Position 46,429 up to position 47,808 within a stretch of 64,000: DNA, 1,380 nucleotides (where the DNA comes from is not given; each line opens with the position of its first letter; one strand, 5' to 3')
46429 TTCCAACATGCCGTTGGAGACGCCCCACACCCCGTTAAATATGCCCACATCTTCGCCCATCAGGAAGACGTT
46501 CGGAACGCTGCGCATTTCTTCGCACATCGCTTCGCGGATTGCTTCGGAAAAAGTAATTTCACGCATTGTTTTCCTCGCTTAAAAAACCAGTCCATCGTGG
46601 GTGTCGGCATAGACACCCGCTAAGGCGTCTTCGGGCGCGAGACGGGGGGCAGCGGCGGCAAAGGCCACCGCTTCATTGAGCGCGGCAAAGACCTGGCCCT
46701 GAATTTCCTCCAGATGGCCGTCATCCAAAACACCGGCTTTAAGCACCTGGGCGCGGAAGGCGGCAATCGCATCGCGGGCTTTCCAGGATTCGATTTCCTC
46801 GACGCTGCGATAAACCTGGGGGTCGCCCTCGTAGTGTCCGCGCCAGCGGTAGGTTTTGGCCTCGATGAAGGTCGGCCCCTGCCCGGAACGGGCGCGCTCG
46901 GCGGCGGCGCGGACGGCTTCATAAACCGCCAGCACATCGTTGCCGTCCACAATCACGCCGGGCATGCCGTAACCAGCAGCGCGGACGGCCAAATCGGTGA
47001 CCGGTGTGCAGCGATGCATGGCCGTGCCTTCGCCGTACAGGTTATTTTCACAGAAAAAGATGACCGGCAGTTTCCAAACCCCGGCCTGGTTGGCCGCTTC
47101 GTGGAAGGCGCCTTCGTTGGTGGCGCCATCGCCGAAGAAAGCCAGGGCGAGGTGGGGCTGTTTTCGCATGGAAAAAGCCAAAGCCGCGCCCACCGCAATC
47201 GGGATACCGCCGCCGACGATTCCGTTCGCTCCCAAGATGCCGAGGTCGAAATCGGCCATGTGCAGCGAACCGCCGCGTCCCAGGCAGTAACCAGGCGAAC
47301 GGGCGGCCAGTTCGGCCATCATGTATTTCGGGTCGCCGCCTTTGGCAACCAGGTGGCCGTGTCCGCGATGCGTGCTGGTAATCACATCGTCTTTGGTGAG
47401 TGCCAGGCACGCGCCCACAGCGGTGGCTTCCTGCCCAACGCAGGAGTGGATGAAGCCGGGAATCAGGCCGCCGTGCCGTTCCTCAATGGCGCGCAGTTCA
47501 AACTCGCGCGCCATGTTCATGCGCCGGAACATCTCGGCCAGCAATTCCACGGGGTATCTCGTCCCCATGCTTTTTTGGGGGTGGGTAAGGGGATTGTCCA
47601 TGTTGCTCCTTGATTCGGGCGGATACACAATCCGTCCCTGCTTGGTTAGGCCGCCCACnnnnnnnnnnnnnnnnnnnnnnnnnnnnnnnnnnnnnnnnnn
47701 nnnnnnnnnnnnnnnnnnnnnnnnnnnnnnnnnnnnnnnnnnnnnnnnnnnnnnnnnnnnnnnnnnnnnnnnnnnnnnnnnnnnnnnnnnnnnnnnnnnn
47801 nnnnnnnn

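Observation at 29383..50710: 19-gene co-directional catabolic island built around YgeW/YgeY/SsnA/XdhD-like genes plus unexpected partners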

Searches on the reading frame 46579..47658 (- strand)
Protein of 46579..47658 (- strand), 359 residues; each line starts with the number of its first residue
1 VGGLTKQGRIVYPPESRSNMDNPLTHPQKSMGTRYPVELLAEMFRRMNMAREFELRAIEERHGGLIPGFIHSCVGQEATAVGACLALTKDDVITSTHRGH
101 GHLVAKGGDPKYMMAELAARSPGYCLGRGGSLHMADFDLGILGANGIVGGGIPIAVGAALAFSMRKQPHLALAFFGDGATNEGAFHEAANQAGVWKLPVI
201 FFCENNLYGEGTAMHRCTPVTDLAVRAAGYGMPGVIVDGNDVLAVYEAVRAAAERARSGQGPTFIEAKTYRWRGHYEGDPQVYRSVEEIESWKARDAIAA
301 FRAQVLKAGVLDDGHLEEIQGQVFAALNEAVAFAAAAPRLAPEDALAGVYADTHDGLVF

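Call 3: search_protein_families(library=pfam, proteins=[window:46579-47658:-])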
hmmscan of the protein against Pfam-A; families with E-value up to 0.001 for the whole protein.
window:46579-47658:- (359 aa): 3 families
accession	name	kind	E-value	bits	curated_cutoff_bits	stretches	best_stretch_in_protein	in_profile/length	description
PF00676.26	E1_dh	-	3.6e-85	286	22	1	45-342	1-299/300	Dehydrogenase E1 component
PF00456.26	Transketolase_N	-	5.1e-06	26.1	22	1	169-269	145-243/334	Transketolase, thiamine diphosphate binding domain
PF02775.26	TPP_enzyme_C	-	9.6e-05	22.7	21.9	1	144-266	26-150/151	Thiamine pyrophosphate enzyme, C-terminal TPP binding domain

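Call 5: search_protein_families(library=ncbifam, proteins=[window:46579-47658:-], max_evalue=1e-10)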
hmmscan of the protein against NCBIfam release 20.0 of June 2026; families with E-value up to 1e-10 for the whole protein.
window:46579-47658:- (359 aa): 3 families
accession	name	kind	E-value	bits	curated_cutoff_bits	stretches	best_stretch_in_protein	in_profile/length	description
TIGR03182.1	PDH_E1_alph_y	equivalog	1.7e-101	339.3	393.85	1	40-350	4-314/315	pyruvate dehydrogenase (acetyl-transferring) E1 component subunit alpha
TIGR03181.1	PDH_E1_alph_x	equivalog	7.6e-77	258.5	411.35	1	28-355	14-332/341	pyruvate dehydrogenase (acetyl-transferring) E1 component subunit alpha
NF004559.0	PRK05899.2-5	equivalog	2.1e-14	52.7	488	1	144-275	124-253/627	transketolase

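Call 103: search_dna_similar(query=window:46579-47601:-, collection=plasmids, mode=protein, max_rows=25, max_evalue=1e-30)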
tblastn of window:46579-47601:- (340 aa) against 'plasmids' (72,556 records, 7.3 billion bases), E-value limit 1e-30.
Records with a match: 352; places in all: 432; records where one place covers at least 80% of the query: 281.
Best place of each record, by identity: <60% 352.
By first word of the organism name: Azospirillum 26; Sphingobium 20; Rhodococcus 18; Rhizobium 17; Sinorhizobium 17; Paracoccus 17; Acinetobacter 17; Phaeobacter 15; Shinella 14; Enterococcus 14; and 73 more.
By predicted mobility (MOB-suite, as given by PLSDB): non-mobilizable 239; conjugative 63; mobilizable 50.
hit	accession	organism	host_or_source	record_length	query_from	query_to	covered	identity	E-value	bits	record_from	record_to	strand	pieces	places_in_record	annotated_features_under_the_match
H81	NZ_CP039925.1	Agrobacterium tumefaciens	-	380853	16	301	84%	57.5%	2e-75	259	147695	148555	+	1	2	thiamine pyrophosphate-dependent dehydrogenase E1 component subunit ...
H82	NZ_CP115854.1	Pseudoroseomonas cervicalis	-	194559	2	300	88%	54.8%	1e-70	245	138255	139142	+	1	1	thiamine pyrophosphate-dependent dehydrogenase E1 component subunit ...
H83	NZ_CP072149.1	Rhizobium sp. K1/93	Himalayan blackberry,cell culture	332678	16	301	84%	56.8%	6e-74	255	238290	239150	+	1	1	thiamine pyrophosphate-dependent dehydrogenase E1 component subunit ...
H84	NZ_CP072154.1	Rhizobium sp. K15/93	Himalayan blackberry,cell culture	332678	16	301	84%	56.8%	6e-74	255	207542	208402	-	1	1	thiamine pyrophosphate-dependent dehydrogenase E1 component subunit ...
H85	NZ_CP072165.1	Rhizobium sp. B21/90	Himalayan blackberry,cell culture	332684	16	301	84%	56.8%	6e-74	255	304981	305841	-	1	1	thiamine pyrophosphate-dependent dehydrogenase E1 component subunit ...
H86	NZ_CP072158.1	Rhizobium sp. B230/85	Himalayan blackberry,cell culture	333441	16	301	84%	56.8%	6e-74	255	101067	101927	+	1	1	thiamine pyrophosphate-dependent dehydrogenase E1 component subunit ...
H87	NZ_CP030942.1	Nitratireductor thuwali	-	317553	15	300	84%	56.4%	2e-77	265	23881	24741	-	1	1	thiamine pyrophosphate-dependent dehydrogenase E1 component subunit ...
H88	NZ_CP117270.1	Rhizobium rhododendri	Rhododendron sp.,pure bacterial ...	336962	16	301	84%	56.4%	8e-73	251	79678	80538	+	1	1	thiamine pyrophosphate-dependent dehydrogenase E1 component subunit ...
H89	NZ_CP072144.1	Rhizobium sp. L51/94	Blueberry,cell culture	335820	16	301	84%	56.1%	3e-72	250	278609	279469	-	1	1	thiamine pyrophosphate-dependent dehydrogenase E1 component subunit ...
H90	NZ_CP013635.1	Rhizobium sp. N324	Phaseolus vulgaris,Whole ...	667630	15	301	84%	55.6%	7e-75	258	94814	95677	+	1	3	thiamine pyrophosphate-dependent dehydrogenase E1 component subunit ...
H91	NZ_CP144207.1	Sinorhizobium chiapasense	mixed culture,rhizosphere soil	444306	15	301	84%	54.9%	1e-72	251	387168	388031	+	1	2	thiamine pyrophosphate-dependent dehydrogenase E1 component subunit ...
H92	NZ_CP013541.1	Rhizobium phaseoli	Phaseolus vulgaris,Whole ...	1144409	15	301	84%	54.9%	1e-72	251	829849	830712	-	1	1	record has no annotation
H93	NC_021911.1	Rhizobium etli bv. mimosae str. Mim1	Mimosa affinis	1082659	15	301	84%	54.9%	2e-72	250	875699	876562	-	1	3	record has no annotation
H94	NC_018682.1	Sinorhizobium meliloti Rm41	-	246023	16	301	84%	55.1%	6e-69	241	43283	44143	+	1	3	thiamine pyrophosphate-dependent dehydrogenase E1 component subunit ...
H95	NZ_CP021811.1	Sinorhizobium meliloti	Medicago sativa,Single Cell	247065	16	301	84%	55.1%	6e-69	241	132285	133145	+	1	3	thiamine pyrophosphate-dependent dehydrogenase E1 component subunit ...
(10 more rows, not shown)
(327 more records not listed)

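Call 104: get_annotated_region(hit=H81, flank=10000)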
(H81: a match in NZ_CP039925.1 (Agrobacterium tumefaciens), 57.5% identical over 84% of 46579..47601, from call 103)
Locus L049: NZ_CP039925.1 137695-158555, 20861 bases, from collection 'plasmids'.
description: Agrobacterium tumefaciens strain CFBP7129 plasmid pAtCFBP7129b, complete sequence
organism: Agrobacterium tumefaciens (NCBI taxid 358)
taxonomy: Bacteria; Pseudomonadota; Alphaproteobacteria; Hyphomicrobiales; Rhizobiaceae; Agrobacterium; Agrobacterium tumefaciens
host: -; source: -; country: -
typing (MOB-suite, as given by PLSDB): non-mobilizable; mating-pair formation MPF_T
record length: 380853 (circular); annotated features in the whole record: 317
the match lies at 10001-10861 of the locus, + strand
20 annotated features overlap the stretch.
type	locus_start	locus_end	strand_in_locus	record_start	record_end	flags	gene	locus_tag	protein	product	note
CDS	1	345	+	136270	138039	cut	-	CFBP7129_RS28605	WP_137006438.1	branched-chain amino acid ABC transporter ATP-binding protein/permease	-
CDS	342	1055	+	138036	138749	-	-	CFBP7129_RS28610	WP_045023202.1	ABC transporter ATP-binding protein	-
CDS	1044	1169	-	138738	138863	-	-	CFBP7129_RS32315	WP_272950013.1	hypothetical protein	-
CDS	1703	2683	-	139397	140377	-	-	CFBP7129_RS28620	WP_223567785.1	sugar-binding transcriptional regulator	-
CDS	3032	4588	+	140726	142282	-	-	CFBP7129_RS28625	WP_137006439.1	extracellular solute-binding protein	-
CDS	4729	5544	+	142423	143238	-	-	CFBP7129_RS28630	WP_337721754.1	sugar ABC transporter permease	-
CDS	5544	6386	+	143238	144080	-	-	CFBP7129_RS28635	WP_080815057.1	carbohydrate ABC transporter permease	GO:0008643 - carbohydrate transport [Evidence IEA]; GO:0055085 - transmembrane transport [Evidence IEA]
CDS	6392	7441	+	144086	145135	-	-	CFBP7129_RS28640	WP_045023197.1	ABC transporter ATP-binding protein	-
CDS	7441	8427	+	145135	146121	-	-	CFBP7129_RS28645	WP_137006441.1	PfkB family carbohydrate kinase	-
CDS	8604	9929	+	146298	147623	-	-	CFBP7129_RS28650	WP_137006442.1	NAD(P)H-dependent oxidoreductase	-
CDS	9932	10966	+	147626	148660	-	-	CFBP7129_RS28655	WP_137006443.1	thiamine pyrophosphate-dependent dehydrogenase E1 component subunit alpha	-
CDS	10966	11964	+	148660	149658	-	-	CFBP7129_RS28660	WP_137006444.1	alpha-ketoacid dehydrogenase subunit beta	-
CDS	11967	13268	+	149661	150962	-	-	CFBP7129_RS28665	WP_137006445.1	dihydrolipoamide acetyltransferase family protein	GO:0006096 - glycolytic process [Evidence IEA]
CDS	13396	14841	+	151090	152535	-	lpdA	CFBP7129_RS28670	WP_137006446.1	dihydrolipoyl dehydrogenase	GO:0045454 - cell redox homeostasis [Evidence IEA]; GO:0051068 - dihydrolipoamide metabolic process [Evidence IEA]; ...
CDS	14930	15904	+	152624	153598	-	lipA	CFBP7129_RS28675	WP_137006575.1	lipoyl synthase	GO:0009107 - lipoate biosynthetic process [Evidence IEA]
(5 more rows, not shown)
